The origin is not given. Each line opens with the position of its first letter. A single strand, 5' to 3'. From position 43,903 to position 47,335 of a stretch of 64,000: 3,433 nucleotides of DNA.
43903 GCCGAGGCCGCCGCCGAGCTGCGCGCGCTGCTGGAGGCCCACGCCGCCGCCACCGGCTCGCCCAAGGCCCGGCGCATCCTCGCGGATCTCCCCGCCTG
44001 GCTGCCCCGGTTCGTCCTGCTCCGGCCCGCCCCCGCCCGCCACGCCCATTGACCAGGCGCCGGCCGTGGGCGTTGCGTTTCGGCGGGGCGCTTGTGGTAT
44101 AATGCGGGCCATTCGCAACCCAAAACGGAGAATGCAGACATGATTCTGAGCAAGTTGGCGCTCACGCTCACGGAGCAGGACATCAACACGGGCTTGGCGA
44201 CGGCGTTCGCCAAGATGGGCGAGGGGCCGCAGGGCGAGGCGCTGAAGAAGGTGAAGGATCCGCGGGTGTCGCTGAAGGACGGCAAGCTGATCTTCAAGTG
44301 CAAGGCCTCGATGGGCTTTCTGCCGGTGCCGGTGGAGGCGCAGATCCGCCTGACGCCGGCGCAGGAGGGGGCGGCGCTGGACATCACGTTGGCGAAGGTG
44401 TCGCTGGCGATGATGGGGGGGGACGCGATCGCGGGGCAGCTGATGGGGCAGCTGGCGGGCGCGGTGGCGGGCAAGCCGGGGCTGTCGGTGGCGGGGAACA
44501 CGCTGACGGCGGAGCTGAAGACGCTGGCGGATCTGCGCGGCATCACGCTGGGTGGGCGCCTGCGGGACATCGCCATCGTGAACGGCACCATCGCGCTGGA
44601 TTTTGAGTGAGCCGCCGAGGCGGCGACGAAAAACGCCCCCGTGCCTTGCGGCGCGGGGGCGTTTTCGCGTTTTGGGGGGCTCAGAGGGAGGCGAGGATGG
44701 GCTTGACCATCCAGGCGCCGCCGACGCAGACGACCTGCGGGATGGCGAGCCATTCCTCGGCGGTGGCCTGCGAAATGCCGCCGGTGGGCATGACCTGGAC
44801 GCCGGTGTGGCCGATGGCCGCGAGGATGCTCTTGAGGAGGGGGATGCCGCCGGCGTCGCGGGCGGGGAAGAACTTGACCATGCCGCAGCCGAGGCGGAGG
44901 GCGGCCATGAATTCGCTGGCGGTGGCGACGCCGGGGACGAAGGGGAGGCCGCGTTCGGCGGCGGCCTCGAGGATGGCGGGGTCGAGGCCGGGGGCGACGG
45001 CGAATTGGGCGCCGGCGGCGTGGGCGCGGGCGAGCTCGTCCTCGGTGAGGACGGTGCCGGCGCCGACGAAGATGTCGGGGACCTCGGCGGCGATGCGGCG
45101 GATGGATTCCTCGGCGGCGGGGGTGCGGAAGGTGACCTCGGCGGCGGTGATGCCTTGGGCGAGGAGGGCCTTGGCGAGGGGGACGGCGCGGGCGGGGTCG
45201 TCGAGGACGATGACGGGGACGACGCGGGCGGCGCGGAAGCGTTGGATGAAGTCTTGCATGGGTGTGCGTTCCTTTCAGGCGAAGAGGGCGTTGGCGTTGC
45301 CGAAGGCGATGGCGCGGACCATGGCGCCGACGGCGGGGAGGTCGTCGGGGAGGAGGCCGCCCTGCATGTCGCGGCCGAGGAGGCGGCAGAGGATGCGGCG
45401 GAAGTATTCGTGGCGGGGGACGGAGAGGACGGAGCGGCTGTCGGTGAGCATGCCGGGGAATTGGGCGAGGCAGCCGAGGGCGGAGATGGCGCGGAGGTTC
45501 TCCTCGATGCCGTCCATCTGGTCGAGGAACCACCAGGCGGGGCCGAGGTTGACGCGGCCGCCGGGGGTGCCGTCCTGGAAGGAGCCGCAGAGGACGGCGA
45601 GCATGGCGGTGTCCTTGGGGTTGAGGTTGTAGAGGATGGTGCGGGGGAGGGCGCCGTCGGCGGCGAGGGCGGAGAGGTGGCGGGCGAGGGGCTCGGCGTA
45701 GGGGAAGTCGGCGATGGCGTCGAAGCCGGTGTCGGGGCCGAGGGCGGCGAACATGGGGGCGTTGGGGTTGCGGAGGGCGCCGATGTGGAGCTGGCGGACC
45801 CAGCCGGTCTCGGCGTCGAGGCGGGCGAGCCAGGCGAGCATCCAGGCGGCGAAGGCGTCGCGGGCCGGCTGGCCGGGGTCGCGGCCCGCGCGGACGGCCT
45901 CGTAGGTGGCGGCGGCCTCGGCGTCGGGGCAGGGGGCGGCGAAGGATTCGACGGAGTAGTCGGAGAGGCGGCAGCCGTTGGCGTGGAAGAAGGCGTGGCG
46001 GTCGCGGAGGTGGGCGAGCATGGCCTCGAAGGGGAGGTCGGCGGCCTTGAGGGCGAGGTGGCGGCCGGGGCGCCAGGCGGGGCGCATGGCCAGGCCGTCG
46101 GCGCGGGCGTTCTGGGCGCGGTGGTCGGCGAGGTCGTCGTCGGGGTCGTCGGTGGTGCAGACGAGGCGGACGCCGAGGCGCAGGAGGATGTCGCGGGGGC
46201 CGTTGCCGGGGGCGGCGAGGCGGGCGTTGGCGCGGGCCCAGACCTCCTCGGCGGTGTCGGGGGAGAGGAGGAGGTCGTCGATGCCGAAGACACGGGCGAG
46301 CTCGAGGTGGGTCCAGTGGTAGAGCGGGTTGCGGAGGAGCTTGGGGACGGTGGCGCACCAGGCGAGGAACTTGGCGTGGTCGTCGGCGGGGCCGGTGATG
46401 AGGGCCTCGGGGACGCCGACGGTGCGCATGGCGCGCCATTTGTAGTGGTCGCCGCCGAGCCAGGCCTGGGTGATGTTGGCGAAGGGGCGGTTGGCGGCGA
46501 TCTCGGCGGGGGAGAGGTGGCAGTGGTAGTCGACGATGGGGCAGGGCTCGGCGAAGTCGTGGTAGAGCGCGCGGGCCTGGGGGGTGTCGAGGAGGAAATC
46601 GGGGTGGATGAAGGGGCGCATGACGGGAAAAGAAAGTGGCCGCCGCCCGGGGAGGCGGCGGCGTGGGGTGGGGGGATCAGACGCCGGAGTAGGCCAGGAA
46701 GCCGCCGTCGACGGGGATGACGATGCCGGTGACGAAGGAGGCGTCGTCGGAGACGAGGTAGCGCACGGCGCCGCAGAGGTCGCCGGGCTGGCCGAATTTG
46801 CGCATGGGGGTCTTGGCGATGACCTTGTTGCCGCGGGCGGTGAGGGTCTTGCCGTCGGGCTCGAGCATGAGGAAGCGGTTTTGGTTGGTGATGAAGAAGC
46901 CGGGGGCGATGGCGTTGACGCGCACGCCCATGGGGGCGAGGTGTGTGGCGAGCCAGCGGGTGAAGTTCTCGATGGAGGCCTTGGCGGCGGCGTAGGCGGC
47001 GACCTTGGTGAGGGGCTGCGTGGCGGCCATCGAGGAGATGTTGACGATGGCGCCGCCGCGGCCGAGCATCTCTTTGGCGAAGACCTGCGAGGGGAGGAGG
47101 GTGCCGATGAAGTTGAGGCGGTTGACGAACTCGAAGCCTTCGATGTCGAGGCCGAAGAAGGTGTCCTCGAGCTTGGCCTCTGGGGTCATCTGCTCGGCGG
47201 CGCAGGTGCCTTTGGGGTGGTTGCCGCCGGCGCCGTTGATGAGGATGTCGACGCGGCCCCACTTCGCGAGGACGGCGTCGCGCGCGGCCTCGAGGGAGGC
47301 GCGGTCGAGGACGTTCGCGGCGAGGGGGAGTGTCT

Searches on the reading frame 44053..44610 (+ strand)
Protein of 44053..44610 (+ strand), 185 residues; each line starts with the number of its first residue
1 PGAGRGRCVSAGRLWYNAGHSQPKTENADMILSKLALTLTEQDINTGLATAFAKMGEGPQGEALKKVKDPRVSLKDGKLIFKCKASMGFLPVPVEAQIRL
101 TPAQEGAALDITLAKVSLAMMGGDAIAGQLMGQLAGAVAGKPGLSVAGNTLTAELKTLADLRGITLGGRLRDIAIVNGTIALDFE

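Call 8: search_protein_families(library=pfam, proteins=[window:44053-44610:+])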
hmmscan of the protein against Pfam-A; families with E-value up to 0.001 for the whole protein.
window:44053-44610:+ (185 aa): 1 family
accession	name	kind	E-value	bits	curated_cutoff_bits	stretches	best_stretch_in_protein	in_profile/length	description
PF11209.13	LmeA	-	2.4e-06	28.2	27.3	1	34-183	94-215/217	LmeA-like phospholipid-binding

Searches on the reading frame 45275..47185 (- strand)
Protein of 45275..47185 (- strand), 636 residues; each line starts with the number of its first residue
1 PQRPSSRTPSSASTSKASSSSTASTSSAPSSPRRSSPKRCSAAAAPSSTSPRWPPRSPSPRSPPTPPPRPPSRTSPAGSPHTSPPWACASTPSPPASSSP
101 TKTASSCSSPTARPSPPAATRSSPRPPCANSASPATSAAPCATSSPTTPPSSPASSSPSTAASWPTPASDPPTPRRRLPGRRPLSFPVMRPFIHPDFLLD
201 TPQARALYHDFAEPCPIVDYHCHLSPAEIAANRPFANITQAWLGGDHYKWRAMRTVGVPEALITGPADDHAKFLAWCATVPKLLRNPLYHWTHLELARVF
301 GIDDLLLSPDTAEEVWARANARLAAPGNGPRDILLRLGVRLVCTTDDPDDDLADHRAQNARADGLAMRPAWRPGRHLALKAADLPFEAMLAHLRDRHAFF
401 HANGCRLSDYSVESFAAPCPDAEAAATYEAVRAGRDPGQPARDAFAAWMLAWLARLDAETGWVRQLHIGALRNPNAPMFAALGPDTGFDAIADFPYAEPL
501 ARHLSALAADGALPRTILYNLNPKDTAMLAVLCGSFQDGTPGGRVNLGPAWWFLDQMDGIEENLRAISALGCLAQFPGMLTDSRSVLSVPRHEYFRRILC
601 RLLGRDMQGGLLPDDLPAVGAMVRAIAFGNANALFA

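Call 8: search_protein_families(library=pfam, proteins=[window:45275-47185:-])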
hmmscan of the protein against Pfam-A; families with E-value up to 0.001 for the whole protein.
window:45275-47185:- (636 aa): 1 family
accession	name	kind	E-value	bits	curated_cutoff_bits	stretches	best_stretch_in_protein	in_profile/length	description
PF02614.20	UxaC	-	1.1e-152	509.5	25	1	189-635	1-464/464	Glucuronate isomerase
